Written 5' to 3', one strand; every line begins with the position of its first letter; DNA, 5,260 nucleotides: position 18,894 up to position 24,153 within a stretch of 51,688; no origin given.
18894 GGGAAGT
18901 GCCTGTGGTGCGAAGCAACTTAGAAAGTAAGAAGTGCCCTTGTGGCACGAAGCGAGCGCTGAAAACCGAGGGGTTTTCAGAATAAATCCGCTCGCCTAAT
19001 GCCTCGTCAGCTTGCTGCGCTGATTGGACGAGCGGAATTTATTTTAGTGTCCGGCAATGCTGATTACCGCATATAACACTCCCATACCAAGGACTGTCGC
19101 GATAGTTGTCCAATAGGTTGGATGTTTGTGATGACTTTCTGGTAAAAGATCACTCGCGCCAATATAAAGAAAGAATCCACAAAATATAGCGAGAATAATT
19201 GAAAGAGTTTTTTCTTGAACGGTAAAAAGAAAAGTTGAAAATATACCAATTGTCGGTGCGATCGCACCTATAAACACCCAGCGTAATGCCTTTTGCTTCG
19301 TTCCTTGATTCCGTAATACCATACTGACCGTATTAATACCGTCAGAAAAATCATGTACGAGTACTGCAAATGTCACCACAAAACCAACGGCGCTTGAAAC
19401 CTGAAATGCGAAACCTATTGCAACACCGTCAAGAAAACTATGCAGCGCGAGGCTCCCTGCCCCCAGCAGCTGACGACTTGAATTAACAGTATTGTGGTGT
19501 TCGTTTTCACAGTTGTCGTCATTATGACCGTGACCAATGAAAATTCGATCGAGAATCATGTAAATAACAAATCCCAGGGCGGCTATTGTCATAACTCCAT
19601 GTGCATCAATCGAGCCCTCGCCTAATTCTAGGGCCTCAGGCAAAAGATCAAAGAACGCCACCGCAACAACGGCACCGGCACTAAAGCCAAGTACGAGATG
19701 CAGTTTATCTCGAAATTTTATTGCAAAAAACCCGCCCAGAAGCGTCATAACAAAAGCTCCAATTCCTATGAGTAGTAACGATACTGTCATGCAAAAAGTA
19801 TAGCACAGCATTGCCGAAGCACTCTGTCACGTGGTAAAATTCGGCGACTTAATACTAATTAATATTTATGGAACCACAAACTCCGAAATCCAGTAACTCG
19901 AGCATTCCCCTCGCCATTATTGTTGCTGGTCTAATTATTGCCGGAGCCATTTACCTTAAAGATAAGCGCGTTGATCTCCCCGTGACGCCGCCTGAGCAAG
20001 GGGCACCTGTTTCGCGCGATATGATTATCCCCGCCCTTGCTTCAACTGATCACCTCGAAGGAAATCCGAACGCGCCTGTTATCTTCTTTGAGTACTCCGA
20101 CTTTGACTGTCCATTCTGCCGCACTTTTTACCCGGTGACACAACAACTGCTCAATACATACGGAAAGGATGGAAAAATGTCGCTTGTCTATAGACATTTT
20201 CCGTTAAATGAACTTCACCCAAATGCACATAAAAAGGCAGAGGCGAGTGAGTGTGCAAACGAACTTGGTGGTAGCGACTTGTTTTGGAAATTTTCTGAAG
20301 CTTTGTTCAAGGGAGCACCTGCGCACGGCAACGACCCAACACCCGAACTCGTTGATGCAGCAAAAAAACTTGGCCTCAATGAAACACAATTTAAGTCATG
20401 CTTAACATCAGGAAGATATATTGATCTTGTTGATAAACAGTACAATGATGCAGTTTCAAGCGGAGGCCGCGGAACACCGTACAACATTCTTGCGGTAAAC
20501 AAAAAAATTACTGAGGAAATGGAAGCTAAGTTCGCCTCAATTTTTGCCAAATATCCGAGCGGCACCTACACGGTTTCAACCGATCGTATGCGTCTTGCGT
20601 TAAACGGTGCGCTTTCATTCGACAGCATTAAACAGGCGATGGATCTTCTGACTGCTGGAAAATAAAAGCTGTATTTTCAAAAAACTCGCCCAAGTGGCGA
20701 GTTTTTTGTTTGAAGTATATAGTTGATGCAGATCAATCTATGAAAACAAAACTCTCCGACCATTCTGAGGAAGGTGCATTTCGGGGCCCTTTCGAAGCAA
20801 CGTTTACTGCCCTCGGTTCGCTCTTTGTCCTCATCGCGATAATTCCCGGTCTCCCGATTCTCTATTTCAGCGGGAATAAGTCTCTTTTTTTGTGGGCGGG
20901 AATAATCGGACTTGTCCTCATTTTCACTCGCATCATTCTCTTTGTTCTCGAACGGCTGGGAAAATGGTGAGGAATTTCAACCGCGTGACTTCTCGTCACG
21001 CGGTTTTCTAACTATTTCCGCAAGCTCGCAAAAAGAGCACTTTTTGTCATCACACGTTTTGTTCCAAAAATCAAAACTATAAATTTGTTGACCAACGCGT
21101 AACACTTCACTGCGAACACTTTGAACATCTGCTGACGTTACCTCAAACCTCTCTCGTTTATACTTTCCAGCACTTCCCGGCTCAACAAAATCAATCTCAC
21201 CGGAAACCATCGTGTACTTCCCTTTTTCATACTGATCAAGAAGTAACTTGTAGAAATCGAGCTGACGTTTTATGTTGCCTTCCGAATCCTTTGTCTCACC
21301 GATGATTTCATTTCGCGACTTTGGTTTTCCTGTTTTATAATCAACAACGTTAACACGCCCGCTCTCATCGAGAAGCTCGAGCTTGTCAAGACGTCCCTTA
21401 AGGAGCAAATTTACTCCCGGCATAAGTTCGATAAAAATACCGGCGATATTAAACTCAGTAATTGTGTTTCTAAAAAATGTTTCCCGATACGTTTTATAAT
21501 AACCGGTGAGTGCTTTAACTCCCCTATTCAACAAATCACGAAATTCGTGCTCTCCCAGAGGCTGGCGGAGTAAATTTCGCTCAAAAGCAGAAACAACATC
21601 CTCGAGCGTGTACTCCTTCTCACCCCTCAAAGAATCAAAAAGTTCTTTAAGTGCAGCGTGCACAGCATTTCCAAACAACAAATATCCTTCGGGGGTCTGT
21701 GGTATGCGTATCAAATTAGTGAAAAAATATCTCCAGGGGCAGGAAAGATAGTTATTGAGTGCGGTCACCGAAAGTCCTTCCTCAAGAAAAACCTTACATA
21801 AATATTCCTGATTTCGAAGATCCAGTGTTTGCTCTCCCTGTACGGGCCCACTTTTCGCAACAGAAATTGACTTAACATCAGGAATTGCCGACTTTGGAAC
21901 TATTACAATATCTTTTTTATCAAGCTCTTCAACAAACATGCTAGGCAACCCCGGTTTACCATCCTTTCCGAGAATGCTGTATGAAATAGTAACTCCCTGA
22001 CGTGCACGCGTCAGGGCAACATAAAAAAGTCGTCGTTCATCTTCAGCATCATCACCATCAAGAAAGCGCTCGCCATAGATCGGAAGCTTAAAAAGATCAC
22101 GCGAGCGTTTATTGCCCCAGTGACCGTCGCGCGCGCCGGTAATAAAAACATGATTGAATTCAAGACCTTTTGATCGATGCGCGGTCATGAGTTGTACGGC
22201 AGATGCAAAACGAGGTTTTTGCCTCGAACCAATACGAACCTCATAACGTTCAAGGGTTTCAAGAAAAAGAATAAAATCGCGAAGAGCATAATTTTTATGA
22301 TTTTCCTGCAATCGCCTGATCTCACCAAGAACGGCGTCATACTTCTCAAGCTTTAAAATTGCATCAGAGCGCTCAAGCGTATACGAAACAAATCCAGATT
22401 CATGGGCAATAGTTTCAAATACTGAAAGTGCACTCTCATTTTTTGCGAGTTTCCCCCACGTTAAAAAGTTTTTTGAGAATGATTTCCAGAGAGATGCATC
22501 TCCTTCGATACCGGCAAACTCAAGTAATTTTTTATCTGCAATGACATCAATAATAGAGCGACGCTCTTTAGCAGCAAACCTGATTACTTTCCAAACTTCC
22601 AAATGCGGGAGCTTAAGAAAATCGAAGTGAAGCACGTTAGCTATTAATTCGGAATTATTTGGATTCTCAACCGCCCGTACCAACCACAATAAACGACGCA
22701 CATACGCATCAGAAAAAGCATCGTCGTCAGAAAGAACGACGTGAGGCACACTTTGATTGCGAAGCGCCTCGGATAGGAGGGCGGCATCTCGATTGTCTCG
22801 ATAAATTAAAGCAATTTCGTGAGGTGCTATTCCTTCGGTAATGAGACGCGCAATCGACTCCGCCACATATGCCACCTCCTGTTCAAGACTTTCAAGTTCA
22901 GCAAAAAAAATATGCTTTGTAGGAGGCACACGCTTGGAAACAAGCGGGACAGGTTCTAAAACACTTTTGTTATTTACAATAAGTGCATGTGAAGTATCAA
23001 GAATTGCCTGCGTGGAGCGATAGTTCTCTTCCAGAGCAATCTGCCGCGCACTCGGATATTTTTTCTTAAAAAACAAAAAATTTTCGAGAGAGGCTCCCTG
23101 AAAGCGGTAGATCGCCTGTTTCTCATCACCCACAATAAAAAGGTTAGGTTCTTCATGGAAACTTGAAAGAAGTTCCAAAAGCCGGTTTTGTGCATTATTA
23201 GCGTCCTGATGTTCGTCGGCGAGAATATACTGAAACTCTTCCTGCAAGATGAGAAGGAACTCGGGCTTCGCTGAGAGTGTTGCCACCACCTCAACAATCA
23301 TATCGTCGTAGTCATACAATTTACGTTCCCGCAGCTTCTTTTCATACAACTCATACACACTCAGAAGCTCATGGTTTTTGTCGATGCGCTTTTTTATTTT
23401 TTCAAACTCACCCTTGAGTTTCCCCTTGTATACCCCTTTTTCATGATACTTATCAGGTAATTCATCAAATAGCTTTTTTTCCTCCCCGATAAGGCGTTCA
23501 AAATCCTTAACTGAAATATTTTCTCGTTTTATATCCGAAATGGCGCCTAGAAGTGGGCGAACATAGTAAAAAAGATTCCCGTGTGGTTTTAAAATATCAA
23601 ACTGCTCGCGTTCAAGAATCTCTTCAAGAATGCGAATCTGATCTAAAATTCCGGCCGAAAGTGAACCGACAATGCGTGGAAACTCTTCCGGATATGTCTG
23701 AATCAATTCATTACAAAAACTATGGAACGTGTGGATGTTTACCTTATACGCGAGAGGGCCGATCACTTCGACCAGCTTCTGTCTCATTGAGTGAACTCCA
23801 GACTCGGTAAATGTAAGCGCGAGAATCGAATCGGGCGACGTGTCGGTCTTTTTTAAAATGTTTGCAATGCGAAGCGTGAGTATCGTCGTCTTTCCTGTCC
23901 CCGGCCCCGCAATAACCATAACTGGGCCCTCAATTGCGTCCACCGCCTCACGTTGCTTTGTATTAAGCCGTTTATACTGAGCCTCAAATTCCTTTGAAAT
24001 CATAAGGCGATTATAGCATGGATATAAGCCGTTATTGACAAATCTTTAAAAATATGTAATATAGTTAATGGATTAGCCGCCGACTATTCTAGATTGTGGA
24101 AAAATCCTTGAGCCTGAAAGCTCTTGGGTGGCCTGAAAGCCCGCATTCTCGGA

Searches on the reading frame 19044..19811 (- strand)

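Call 49: search_protein_families(library=pfam, proteins=[window:19044-19811:-], max_evalue=0.001)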
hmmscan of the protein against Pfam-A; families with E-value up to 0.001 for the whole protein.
window:19044-19811:- (255 aa): 1 family
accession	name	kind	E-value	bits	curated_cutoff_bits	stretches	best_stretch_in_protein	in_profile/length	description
PF02535.28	Zip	-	3.7e-27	95.8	35.1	2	113-244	177-317/323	ZIP Zinc transporter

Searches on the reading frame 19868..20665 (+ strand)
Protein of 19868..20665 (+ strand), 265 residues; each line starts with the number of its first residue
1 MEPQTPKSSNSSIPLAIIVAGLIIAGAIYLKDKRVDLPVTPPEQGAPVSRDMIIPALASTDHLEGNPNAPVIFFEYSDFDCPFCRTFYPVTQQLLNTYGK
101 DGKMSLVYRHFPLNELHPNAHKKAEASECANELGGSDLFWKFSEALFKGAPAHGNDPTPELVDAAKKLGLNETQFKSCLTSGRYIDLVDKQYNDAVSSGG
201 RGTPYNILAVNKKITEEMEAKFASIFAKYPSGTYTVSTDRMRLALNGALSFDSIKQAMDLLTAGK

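Call 49: search_protein_families(library=pfam, proteins=[window:19868-20665:+], max_evalue=0.001)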
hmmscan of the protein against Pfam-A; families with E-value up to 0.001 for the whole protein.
window:19868-20665:+ (265 aa): 2 families
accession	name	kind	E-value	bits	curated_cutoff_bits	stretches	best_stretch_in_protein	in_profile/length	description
PF13462.12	Thioredoxin_4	-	4.7e-21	76.1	23.2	1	59-205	3-142/165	Thioredoxin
PF01323.26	DSBA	-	3e-14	53.7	25.6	1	75-208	4-172/191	DSBA-like thioredoxin domain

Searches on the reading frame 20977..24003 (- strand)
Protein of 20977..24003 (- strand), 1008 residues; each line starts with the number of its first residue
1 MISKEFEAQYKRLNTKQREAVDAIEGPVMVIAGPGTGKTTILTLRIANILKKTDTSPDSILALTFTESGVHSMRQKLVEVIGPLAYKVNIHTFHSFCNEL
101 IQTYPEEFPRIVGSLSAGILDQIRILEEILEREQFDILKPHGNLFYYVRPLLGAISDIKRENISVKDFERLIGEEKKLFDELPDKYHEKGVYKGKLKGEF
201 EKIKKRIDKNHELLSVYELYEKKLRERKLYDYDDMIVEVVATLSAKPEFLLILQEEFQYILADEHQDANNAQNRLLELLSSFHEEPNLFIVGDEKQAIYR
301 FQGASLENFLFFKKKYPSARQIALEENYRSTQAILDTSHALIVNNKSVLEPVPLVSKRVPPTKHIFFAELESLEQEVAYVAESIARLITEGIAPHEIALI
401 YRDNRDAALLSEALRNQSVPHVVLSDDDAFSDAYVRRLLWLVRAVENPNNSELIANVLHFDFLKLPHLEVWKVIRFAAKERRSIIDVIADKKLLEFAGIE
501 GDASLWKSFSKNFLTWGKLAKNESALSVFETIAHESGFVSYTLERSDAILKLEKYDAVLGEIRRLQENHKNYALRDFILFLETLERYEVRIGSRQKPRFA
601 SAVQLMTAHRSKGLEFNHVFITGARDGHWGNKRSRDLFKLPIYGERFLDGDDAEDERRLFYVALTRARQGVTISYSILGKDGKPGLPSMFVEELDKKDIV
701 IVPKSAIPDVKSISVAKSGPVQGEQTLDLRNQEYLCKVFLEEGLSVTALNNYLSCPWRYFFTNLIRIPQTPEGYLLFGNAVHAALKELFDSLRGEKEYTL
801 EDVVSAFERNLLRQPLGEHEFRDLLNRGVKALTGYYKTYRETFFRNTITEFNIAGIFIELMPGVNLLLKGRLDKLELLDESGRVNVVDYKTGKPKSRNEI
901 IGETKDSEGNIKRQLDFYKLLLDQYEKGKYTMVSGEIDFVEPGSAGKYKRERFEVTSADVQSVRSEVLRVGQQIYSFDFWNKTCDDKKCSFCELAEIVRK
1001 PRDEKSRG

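Call 14: search_protein_families(library=pfam, proteins=[window:20977-24003:-], max_evalue=0.001)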
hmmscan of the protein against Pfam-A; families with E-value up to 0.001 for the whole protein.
window:20977-24003:- (1008 aa): 7 families
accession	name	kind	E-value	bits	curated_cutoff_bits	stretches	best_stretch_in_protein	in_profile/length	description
PF00580.27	UvrD-helicase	-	5.8e-62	210.3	23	1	13-317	1-271/271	UvrD/REP helicase N-terminal domain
PF13361.12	UvrD_C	-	2.8e-41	142.5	25.6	1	322-676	1-348/350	UvrD-like helicase C-terminal domain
PF12705.13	PDDEXK_1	-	2.1e-26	93.8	22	1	744-996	2-244/247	PD-(D/E)XK nuclease superfamily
PF13245.12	AAA_19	-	3e-17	63.5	25.1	1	17-301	1-133/134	AAA domain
PF13538.12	UvrD_C_2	-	7.9e-10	38.9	27.4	0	651-673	29-51/52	UvrD-like helicase C-terminal domain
PF13086.12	AAA_11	-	0.00074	19.8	27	0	13-296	2-249/257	AAA domain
PF13604.12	AAA_30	-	0.00074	19.7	27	0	13-51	2-43/191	AAA domain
